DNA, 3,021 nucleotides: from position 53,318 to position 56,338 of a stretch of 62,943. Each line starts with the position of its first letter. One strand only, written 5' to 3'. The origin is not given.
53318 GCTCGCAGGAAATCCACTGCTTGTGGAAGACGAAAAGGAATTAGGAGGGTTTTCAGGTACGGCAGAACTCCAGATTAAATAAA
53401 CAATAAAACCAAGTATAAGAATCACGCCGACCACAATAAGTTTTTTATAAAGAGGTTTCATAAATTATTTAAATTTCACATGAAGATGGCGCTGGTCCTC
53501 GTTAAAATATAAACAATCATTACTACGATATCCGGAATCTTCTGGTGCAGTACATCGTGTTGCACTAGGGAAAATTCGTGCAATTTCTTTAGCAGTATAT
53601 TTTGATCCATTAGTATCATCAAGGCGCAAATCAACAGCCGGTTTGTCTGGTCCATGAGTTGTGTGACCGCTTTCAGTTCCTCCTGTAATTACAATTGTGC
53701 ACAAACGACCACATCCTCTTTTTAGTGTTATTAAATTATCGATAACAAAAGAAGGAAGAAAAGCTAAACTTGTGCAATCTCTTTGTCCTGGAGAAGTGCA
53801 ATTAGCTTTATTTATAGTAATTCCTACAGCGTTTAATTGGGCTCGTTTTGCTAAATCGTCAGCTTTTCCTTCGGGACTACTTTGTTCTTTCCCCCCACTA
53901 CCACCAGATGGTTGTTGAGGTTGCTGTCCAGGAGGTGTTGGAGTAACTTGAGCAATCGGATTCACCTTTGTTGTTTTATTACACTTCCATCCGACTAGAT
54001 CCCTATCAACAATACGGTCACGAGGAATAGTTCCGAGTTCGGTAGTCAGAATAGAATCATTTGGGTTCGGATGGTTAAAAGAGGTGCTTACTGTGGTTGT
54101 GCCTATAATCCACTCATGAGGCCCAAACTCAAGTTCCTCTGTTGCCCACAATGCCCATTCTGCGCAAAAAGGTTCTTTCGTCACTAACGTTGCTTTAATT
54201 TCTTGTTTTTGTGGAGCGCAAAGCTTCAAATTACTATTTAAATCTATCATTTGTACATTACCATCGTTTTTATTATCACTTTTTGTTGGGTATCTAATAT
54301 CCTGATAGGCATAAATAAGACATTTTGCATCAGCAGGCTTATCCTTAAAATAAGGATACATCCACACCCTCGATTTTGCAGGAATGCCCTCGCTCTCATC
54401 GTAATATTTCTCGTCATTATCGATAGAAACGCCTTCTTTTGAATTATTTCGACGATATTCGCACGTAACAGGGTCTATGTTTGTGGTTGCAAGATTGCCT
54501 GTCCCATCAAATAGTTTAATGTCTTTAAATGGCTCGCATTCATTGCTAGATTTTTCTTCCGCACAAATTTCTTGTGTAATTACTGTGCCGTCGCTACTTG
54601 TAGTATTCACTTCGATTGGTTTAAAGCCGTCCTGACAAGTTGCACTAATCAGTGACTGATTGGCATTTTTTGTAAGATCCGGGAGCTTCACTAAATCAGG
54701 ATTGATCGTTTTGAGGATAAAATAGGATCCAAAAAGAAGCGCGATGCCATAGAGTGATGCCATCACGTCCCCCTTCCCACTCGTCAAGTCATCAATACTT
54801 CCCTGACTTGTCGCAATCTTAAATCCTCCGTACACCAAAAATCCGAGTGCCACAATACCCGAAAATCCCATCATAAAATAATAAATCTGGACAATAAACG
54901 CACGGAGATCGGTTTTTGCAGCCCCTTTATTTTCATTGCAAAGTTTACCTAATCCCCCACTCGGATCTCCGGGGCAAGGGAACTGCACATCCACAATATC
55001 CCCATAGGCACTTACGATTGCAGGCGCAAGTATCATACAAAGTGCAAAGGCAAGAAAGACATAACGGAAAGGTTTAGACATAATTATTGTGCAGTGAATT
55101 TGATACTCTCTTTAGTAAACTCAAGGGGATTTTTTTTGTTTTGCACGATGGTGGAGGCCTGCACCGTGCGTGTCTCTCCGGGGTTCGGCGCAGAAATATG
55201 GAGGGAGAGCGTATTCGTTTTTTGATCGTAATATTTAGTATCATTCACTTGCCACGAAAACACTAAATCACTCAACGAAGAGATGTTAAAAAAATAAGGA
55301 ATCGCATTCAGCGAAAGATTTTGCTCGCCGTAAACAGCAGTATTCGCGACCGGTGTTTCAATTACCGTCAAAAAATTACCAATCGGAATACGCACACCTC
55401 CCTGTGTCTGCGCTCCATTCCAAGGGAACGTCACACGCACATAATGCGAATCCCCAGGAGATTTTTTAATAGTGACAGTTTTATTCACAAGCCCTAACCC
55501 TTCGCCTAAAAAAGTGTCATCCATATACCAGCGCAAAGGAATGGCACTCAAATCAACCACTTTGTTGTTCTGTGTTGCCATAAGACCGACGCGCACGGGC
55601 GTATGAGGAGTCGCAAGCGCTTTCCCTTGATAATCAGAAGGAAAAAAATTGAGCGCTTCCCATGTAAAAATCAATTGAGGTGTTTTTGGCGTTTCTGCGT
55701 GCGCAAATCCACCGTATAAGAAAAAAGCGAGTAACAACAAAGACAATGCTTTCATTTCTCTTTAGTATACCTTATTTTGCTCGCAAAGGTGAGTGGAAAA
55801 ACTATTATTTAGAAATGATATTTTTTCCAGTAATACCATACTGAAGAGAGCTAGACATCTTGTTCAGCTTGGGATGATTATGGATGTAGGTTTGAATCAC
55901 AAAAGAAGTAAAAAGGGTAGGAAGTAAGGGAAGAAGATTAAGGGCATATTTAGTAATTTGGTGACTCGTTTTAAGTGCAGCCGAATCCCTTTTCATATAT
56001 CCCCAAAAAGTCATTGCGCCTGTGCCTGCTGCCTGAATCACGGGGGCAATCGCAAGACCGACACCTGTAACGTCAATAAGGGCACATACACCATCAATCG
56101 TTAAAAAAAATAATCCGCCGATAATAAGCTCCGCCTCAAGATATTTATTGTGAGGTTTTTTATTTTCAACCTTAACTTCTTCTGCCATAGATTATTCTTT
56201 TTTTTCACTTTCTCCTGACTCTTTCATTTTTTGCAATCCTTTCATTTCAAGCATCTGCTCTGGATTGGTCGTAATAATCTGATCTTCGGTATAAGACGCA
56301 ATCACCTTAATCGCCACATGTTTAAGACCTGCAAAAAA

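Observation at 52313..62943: Ten-gene co-directional type IV secretion-like cluster without visible relaxase or coupling protein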

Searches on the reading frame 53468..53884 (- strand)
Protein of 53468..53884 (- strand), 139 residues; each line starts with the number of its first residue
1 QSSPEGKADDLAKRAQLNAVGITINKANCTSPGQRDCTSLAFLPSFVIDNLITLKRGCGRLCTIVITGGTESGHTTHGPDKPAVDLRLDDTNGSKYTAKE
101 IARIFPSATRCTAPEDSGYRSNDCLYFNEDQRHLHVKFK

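Call 29: search_solved_structures(query=A1, max_evalue=10, show_alignments=3)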
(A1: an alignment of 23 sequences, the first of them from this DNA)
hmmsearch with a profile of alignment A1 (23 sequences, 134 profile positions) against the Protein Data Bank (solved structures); distinct sequences matched with E-value up to 10: 1.
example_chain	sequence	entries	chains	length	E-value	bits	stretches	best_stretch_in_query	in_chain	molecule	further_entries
6aqp_A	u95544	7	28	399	1.5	12.1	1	32-74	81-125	Acetyl-CoA acetyltransferase | Acetyl-CoA acetyltransferase, acetylated enzyme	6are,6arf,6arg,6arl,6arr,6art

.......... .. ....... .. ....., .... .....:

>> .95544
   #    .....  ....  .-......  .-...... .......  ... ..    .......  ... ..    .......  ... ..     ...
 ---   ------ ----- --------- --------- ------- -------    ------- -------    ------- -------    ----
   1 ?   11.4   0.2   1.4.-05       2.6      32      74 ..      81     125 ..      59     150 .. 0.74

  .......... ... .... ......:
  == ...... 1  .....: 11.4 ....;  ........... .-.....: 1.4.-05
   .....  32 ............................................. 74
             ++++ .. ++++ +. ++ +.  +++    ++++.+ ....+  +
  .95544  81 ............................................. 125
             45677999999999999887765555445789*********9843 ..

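Call 30: search_protein_families(library=pfam, alignment_id=A1, max_evalue=1)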
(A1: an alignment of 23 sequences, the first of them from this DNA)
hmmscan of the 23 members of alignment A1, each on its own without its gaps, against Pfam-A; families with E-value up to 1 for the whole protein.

A. member 1, seq(139 aa): 0 families

B. families by the number of members that match (of 23 scanned): 5 families
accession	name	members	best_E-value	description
PF06940.17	DUF1287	1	0.037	Domain of unknown function (DUF1287)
PF02817.22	E3_binding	1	0.041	e3 binding domain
PF05144.20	Phage_CRI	1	0.081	Replication-associated protein G2P N-terminal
PF06042.17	NTP_transf_6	1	0.1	Nucleotidyltransferase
PF02495.22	TGBp3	1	0.35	Triple gene block 3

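Call 39: predict_structure(alignment_id=A1)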
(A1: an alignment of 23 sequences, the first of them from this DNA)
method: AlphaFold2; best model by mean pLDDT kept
length: 139 residues; sequences in the alignment: 23
mean_pLDDT: 82.4   pTM: 0.78
mean pLDDT of the five models: 82.4, 82.3, 81.8, 80.9, 80.8
residues with pLDDT >= 90: 55; 70-90: 57; 50-70: 26; < 50: 1
segments of 3 or more residues with pLDDT < 50: none
pLDDT, mean of each block of 10 residues (from residue 1): 86 96 90 84 94 88 90 86 89 70 67 59 70 83
secondary structure, 60 per line:
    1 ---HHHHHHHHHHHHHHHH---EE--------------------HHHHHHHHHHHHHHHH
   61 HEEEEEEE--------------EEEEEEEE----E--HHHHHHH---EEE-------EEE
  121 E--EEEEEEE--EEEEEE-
elements in order: H4-19 H45-61 E62-68 E83-90 H98-104 E108-110 E118-121 E124-130 E133-138

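Call 42: fold_search(model_id=the predicted structure, library=pdb)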
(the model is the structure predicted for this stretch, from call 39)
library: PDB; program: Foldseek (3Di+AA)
matches with E <= 10: 650; with E <= 0.001: 0
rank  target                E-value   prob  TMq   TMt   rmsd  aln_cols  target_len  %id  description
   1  3gif_A                1.1e-02  0.33  0.27  0.21   8.8       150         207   11  Crystal structure of DesKC_H188E in complex with ADP (released 2009-09-15)
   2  5iuj_A                2.9e-02  0.23  0.26  0.20   9.6       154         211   10  Crystal structure of the DesK-DesR complex in the phosphotransfer state with low Mg2+ (20 mM) (released 2016-12-21)
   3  3ehg                  3.4e-02  0.38  0.33  0.35   8.3       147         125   12  Crystal structure of the ATP-binding domain of DesK in complex with ATP (released 2009-09-15)
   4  5iuj_D                3.6e-02  0.20  0.24  0.19   9.7       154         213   10  Crystal structure of the DesK-DesR complex in the phosphotransfer state with low Mg2+ (20 mM) (released 2016-12-21)
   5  3ehj_B                3.9e-02  0.38  0.33  0.26   7.8       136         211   13  Crystal structure of DesKC-H188V in complex with AMP-PCP (released 2009-09-15)
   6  5iuk_D                3.9e-02  0.20  0.25  0.18  10.2       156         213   10  Crystal structure of the DesK-DesR complex in the phosphotransfer state with high Mg2+ (150 mM) (released 2016-12-21)
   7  7ssj_C                5.4e-02  0.33  0.33  0.24   8.8       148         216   10  Crystal structure of the DesK-DesR complex in the phosphatase state (released 2022-11-16)
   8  7ssj_A                5.4e-02  0.30  0.33  0.24   9.0       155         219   10  Crystal structure of the DesK-DesR complex in the phosphatase state (released 2022-11-16)
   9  5iul_A                7.1e-02  0.23  0.31  0.23   8.1       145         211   12  Crystal structure of the DesK-DesR complex in the phosphotransfer state with high Mg2+ (150 mM) and BeF3 (released 2016-12-21)
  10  7rpk_H                8.1e-02  0.87  0.50  0.46   5.6       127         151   16  Cryo-EM structure of murine Dispatched in complex with Sonic hedgehog (released 2021-10-27)
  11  7ssj_D                8.6e-02  0.23  0.32  0.23   9.0       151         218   12  Crystal structure of the DesK-DesR complex in the phosphatase state (released 2022-11-16)
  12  3ehh_B                9.2e-02  0.35  0.37  0.29   7.9       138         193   12  Crystal structure of DesKC-H188V in complex with ADP (released 2009-09-15)
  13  3gie_A                9.2e-02  0.25  0.33  0.25   8.5       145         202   10  Crystal structure of DesKC_H188E in complex with AMP-PCP (released 2009-09-15)
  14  5iuk_A                9.2e-02  0.21  0.31  0.24   9.0       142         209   11  Crystal structure of the DesK-DesR complex in the phosphotransfer state with high Mg2+ (150 mM) (released 2016-12-21)
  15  7ssi_E                1.1e-01  0.21  0.29  0.22   8.4       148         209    9  CRYSTAL STRUCTURE OF THE DESK:DESR-Q10A COMPLEX IN THE PHOSPHOTRANSFER STATE (released 2022-11-16)
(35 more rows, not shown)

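Call 68: fold_search(model_id=the predicted structure, library=viral)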
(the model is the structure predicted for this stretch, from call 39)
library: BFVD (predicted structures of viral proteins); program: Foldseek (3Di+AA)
matches with E <= 10: 675; with E <= 0.001: 1
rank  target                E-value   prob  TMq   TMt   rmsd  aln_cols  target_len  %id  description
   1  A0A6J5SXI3            7.8e-04  0.99  0.45  0.17   6.6       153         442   14  Glycoside hydrolase, family 19, catalytic [uncultured Caudovirales phage]
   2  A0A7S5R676            1.8e-03  0.89  0.31  0.06   7.7       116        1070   16  (no name in the UniProt tables at hand)
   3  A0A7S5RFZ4            2.0e-03  0.97  0.41  0.08   8.1       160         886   14  (no name in the UniProt tables at hand)
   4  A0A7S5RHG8            2.3e-03  0.94  0.38  0.09   7.0       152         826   13  (no name in the UniProt tables at hand)
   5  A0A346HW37            2.6e-03  0.91  0.38  0.09   7.3       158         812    8  (no name in the UniProt tables at hand)
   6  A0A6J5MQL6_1          3.2e-03  0.92  0.39  0.07  10.6       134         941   15  Peptidoglycan binding-like [uncultured Caudovirales phage]
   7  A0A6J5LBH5            3.9e-02  0.82  0.49  0.26   6.9       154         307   13  Uncharacterized protein [uncultured Caudovirales phage]
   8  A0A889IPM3            8.7e-02  0.57  0.39  0.44  10.9       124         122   13  (no name in the UniProt tables at hand)
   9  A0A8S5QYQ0            9.9e-02  0.13  0.25  0.28  10.8       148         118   14  Tail completion protein [Siphoviridae sp. cttWj13]
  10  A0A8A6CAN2            1.3e-01  0.05  0.12  0.13  14.3        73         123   11  (no name in the UniProt tables at hand)
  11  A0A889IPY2            1.4e-01  0.41  0.37  0.42   8.8       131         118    9  (no name in the UniProt tables at hand)
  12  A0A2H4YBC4            1.4e-01  0.12  0.23  0.12   9.7       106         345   13  (no name in the UniProt tables at hand)
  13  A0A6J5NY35            1.4e-01  0.11  0.23  0.27  13.2       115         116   12  Uncharacterized protein [uncultured Caudovirales phage]
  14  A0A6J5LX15            1.5e-01  0.08  0.23  0.22  13.1       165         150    8  Uncharacterized protein [uncultured Caudovirales phage]
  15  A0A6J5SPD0            2.4e-01  0.03  0.16  0.16  14.2       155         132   10  Tail completion protein [uncultured Caudovirales phage]
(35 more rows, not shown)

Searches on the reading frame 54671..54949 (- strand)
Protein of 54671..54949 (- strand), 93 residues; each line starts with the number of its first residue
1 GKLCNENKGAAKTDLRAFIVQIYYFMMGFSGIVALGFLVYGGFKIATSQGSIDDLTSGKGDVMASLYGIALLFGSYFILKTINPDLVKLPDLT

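Call 73: search_solved_structures(query=A6, max_evalue=1)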
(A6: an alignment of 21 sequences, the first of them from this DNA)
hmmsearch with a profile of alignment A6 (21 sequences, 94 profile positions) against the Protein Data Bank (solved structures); distinct sequences matched with E-value up to 1: 2.
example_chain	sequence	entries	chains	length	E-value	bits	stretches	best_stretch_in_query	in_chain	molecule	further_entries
7zm5_A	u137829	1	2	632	0.52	13.7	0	12-64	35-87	Attachment glycoprotein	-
2f93_B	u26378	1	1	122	0.99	12.8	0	31-76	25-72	Sensory rhodopsin II transducer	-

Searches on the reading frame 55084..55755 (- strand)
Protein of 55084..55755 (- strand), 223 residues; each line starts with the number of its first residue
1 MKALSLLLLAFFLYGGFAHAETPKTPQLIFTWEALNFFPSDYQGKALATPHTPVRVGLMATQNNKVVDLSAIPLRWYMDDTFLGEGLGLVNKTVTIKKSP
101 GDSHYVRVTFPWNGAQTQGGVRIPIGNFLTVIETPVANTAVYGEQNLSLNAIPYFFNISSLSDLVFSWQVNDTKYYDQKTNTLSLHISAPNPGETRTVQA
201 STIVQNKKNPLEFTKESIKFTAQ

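Call 3: search_protein_families(library=pfam, proteins=[window:55084-55755:-], max_evalue=0.1)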
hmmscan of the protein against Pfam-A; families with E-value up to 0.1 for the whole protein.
window:55084-55755:- (223 aa): 1 family
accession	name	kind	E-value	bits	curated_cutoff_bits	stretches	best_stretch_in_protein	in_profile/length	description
PF06832.18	BiPBP_C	-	0.0075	16.6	26.8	0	71-101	44-72/90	Penicillin-Binding Protein C-terminus Family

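Call 4: search_protein_families(library=ncbifam, proteins=[window:55084-55755:-], max_evalue=0.1)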
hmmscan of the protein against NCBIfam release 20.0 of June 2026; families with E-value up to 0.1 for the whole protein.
window:55084-55755:- (223 aa): 0 families

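Call 57: find_homologous_proteins(query=window:55084-55755:-, max_evalue=0.001)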
Query window:55084-55755:- (223 aa): 11 proteins with E <= 0.001 among 639 candidates.
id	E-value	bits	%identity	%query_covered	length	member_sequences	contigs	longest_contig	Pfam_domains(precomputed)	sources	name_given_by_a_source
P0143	3.5e-146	502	100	100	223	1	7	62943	-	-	-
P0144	8.5e-47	177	41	96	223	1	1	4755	-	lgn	-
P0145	1.0e-44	171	42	93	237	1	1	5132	-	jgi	-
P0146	1.3e-44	170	41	95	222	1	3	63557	-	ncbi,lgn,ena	ncbi:MAG: hypothetical protein AAB617_02240 [Patescibacteria group bacterium]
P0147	3.0e-44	169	38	97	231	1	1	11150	-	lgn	-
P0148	2.6e-42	163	41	99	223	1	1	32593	-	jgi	-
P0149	1.6e-40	157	38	96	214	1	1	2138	-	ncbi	-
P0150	2.8e-38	150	38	96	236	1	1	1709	-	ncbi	-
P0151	5.1e-38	149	38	97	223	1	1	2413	-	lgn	-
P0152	8.0e-38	148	38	96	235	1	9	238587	-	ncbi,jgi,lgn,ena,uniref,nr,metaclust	ncbi:MAG: hypothetical protein UY26_C0001G0047 [Candidatus Jorgensenbacteria bacterium GW2011_GWA1_4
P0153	1.8e-34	137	37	99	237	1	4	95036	-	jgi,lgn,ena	-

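Call 82: search_solved_structures(query=A9, max_evalue=1)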
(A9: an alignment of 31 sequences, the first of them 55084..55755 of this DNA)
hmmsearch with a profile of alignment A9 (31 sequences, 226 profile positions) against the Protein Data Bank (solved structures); distinct sequences matched with E-value up to 1: 5.
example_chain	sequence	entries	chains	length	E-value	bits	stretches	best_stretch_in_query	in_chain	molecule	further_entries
2jvu_A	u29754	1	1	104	0.1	14.8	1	35-112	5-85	DISPERSIN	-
2kk8_A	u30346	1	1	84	0.21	13.7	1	94-136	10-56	Uncharacterized protein AT4g05270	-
3n1h_A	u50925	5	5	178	0.83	11.8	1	78-136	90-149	StWhy2 | protein StWhy2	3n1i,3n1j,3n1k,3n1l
7xtj_A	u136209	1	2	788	0.84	11.8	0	75-136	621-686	Xylan 1,4-beta-xylosidase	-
3r9y_A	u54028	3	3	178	0.86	11.7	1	78-136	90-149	Why2 protein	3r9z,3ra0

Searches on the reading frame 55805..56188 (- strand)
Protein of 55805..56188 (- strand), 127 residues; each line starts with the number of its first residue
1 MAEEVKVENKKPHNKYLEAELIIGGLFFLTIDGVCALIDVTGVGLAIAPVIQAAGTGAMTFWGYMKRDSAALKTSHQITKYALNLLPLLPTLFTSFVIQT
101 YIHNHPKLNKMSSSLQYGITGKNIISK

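Call 3: search_protein_families(library=pfam, proteins=[window:55805-56188:-], max_evalue=0.1)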
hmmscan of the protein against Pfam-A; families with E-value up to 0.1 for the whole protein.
window:55805-56188:- (127 aa): 2 families
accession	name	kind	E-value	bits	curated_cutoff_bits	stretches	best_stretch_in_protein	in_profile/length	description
PF07178.16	TraL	-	0.037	14.8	24.4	1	26-78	13-67/90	TraL protein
PF19378.4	DUF5953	-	0.055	13.7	25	1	39-81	91-132/233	Family of unknown function (DUF5953)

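Call 4: search_protein_families(library=ncbifam, proteins=[window:55805-56188:-], max_evalue=0.1)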
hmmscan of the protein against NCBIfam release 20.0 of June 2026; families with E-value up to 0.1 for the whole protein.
window:55805-56188:- (127 aa): 0 families

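Call 48: search_protein_families(library=pfam, alignment_id=A4, max_evalue=0.1)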
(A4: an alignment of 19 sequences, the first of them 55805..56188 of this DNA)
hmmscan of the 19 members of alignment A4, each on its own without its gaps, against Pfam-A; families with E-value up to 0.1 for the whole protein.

A. member 1, window:55805-56188:- (127 aa): 2 families
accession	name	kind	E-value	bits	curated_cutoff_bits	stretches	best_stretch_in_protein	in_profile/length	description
PF07178.16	TraL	-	0.037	14.8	24.4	1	26-78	13-67/90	TraL protein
PF19378.4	DUF5953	-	0.055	13.7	25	1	39-81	91-132/233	Family of unknown function (DUF5953)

B. families by the number of members that match (of 19 scanned): 6 families
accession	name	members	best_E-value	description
PF15659.11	Toxin-JAB1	1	0.028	JAB-like toxin 1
PF14381.12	EDR1_CTR1_ARMC3_pept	1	0.033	EDR1/CTR1/ARMC3, peptidase-like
PF07178.16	TraL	1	0.037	TraL protein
PF19378.4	DUF5953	1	0.055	Family of unknown function (DUF5953)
PF01252.23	Peptidase_A8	1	0.06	Signal peptidase (SPase) II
PF19762.4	DUF6249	1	0.078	Domain of unknown function (DUF6249)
